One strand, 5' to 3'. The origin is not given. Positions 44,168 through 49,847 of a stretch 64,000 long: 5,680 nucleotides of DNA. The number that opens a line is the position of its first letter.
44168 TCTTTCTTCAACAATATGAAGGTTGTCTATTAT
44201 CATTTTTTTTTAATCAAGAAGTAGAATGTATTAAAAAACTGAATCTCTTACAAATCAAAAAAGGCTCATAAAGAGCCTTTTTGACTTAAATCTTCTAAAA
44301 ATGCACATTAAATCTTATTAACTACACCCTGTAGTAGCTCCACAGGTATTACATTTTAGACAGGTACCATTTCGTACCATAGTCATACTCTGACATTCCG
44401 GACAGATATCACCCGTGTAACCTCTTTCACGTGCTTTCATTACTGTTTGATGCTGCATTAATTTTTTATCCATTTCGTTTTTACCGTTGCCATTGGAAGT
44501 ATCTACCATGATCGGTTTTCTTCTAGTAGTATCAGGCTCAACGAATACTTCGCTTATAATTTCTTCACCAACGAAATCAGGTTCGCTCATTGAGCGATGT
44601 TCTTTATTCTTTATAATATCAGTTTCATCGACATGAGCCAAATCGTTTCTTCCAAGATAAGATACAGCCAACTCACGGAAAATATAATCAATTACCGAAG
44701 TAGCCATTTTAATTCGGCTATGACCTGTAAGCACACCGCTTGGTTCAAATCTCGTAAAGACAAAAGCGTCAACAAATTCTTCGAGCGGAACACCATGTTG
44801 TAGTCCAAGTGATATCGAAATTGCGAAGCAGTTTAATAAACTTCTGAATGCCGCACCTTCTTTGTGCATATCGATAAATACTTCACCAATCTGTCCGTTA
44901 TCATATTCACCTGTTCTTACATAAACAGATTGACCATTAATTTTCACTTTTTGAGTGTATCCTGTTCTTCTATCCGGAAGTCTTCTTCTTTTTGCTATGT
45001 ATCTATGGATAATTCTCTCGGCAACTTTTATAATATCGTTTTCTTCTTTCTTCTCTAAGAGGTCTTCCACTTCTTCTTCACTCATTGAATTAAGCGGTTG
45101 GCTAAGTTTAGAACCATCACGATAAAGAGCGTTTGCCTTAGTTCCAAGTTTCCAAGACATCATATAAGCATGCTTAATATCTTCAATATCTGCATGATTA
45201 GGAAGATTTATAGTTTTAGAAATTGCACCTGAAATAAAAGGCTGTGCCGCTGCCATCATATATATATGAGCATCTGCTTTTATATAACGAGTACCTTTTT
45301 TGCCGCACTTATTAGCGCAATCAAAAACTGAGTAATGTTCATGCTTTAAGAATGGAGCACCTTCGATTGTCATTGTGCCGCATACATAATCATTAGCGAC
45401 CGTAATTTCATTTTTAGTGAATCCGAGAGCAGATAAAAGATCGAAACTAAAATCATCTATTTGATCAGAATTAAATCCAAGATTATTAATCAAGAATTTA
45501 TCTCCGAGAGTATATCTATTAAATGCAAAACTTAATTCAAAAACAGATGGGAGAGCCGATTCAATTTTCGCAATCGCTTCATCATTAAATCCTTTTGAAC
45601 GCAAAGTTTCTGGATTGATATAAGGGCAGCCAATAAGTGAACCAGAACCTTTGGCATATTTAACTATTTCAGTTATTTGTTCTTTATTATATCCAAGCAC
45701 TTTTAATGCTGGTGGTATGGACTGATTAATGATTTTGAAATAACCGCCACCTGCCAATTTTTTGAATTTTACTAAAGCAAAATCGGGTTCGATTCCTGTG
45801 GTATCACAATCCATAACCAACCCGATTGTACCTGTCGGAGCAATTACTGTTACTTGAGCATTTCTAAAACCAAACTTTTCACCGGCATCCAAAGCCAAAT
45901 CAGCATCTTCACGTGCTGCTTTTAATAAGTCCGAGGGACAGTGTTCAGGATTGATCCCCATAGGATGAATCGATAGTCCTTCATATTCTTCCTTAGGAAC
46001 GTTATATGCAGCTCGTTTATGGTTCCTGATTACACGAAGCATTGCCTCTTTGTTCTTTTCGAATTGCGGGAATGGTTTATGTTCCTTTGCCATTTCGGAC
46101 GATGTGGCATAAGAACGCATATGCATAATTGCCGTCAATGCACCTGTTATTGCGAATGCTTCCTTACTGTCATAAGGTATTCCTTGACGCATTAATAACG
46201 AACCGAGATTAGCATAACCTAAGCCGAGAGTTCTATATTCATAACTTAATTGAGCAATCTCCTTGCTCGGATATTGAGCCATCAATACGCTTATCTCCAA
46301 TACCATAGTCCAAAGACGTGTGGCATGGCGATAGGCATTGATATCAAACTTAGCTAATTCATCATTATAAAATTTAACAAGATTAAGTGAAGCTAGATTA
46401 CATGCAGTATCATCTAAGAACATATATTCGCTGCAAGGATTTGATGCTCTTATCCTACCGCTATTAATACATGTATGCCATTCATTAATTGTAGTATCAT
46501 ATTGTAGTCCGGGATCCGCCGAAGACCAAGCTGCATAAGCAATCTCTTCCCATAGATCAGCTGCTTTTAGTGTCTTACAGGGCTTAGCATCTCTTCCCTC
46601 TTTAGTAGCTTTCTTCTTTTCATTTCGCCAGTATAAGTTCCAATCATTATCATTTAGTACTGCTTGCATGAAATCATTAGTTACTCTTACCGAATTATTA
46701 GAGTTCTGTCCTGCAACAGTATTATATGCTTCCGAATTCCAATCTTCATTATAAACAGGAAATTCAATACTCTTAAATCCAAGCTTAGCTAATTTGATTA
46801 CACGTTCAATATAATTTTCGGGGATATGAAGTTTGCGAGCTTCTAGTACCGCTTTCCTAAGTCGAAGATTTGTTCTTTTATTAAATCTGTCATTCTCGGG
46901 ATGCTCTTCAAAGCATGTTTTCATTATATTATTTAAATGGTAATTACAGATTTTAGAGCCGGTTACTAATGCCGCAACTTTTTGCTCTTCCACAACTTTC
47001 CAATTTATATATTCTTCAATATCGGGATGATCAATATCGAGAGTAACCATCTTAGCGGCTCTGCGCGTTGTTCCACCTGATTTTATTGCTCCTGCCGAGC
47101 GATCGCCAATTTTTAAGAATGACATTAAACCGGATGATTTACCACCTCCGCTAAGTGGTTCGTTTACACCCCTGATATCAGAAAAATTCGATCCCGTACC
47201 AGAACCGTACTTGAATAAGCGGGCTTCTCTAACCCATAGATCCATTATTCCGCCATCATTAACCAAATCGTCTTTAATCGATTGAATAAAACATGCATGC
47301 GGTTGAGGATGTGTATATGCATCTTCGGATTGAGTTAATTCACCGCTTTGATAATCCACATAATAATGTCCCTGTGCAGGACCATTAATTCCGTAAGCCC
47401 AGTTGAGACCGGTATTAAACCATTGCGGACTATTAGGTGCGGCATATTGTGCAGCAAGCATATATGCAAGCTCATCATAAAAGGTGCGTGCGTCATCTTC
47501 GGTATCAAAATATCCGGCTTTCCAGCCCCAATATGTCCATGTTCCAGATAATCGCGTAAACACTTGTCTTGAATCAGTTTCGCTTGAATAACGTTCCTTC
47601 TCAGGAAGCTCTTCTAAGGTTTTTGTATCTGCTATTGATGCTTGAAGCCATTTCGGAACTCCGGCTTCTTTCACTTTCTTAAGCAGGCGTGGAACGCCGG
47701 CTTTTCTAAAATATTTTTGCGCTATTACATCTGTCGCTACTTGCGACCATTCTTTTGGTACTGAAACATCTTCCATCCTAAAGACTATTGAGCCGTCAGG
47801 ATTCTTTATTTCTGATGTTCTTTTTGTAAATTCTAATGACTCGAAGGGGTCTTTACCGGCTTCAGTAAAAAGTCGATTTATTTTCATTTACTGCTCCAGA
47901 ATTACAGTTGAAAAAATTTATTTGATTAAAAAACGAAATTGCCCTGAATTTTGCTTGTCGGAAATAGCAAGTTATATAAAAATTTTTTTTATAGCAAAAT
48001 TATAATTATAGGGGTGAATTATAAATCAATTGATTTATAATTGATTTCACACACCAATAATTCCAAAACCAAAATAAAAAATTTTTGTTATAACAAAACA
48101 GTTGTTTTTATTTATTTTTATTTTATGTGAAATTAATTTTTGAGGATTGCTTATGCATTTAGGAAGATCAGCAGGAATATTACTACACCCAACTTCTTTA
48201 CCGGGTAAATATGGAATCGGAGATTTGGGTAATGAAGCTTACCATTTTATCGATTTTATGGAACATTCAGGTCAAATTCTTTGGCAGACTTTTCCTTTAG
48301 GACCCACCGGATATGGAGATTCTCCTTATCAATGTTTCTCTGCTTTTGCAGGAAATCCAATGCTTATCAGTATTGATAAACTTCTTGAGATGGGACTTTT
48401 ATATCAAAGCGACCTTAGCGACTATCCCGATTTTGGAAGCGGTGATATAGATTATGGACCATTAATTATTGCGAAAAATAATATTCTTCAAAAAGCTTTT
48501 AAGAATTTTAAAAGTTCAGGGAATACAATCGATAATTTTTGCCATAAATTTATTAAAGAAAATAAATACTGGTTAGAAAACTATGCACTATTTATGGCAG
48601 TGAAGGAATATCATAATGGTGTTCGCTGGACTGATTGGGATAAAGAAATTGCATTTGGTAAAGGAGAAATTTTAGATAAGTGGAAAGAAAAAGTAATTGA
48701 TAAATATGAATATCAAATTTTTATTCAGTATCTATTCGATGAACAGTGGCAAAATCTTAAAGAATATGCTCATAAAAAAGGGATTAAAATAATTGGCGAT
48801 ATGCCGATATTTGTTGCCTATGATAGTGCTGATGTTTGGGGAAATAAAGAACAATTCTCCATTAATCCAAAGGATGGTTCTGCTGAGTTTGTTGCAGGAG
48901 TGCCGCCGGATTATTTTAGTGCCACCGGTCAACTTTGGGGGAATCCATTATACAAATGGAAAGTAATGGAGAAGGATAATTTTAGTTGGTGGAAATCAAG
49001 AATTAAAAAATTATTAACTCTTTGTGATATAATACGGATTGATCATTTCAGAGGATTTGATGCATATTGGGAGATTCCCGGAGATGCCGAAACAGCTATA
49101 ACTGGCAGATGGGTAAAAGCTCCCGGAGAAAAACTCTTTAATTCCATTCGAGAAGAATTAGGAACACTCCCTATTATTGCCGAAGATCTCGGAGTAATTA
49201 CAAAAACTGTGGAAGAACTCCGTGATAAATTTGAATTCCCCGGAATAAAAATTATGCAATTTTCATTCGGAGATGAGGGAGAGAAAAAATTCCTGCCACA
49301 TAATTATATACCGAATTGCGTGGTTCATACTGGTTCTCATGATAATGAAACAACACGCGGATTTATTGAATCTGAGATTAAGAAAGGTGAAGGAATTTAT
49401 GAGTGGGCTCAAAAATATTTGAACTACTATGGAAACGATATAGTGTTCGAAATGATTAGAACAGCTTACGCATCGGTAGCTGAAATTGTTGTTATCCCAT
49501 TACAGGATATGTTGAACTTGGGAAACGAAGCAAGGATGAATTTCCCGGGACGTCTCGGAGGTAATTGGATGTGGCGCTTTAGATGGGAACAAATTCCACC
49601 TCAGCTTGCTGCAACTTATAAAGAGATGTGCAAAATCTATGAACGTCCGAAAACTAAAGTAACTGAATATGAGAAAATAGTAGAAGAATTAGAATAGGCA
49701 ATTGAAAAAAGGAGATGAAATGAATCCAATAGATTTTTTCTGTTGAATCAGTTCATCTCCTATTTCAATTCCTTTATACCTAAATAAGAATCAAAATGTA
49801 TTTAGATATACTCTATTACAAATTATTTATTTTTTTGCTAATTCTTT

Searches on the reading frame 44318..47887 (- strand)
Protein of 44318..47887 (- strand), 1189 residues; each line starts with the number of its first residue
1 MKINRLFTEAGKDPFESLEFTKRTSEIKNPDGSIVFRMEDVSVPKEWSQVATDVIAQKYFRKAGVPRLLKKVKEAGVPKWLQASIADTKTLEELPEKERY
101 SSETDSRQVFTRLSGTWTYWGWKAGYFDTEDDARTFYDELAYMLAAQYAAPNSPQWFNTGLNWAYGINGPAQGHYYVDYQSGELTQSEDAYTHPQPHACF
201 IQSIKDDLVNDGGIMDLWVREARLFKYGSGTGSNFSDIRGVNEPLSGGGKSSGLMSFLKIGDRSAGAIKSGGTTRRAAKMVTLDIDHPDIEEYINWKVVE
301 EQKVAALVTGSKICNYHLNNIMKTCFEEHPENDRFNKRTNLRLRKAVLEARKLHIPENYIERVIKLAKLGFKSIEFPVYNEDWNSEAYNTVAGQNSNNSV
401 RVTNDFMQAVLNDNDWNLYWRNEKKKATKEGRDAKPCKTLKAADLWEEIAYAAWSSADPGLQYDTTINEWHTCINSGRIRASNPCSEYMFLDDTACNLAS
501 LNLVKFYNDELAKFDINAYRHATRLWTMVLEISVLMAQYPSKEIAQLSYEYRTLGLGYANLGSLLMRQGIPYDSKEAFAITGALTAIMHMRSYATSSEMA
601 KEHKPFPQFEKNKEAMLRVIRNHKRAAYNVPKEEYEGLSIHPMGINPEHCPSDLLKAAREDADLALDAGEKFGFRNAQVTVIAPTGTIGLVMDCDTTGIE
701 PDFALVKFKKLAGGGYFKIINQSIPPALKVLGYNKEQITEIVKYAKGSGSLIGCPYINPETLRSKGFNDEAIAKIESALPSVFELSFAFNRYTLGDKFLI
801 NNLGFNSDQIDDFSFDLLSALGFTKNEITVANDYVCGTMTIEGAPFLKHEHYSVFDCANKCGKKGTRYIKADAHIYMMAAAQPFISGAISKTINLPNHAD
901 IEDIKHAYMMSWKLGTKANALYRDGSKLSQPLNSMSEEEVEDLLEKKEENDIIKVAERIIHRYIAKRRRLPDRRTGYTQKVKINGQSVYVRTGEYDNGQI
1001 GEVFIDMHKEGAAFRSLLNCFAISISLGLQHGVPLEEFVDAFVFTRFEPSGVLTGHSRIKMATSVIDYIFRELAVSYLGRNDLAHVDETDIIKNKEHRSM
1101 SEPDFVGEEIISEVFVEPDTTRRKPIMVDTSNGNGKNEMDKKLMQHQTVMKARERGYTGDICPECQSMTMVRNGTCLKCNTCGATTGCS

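Call 68: search_protein_families(library=pfam, proteins=[window:44318-47887:-], max_evalue=0.0001)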
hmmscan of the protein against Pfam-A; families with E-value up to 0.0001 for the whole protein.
window:44318-47887:- (1189 aa): 3 families
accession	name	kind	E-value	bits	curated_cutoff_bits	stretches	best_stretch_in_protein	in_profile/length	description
PF02867.20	Ribonuc_red_lgC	-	3.4e-128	429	23.9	2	198-762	2-461/523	Ribonucleotide reductase, barrel domain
PF08471.15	Ribonuc_red_2_N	-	4.7e-45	152.5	27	1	31-147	1-103/103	Class II vitamin B12-dependent ribonucleotide reductase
PF12637.14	TSCPD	-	8.8e-11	42.4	22.8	1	978-1074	4-85/88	TSCPD domain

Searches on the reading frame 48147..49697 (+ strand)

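Call 68: search_protein_families(library=pfam, proteins=[window:48147-49697:+], max_evalue=0.0001)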
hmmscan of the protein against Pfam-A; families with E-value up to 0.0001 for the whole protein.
window:48147-49697:+ (516 aa): 1 family
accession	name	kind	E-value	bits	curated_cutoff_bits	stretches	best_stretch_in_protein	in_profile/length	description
PF02446.23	Glyco_hydro_77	-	4.2e-176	586.8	25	1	13-483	1-464/465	4-alpha-glucanotransferase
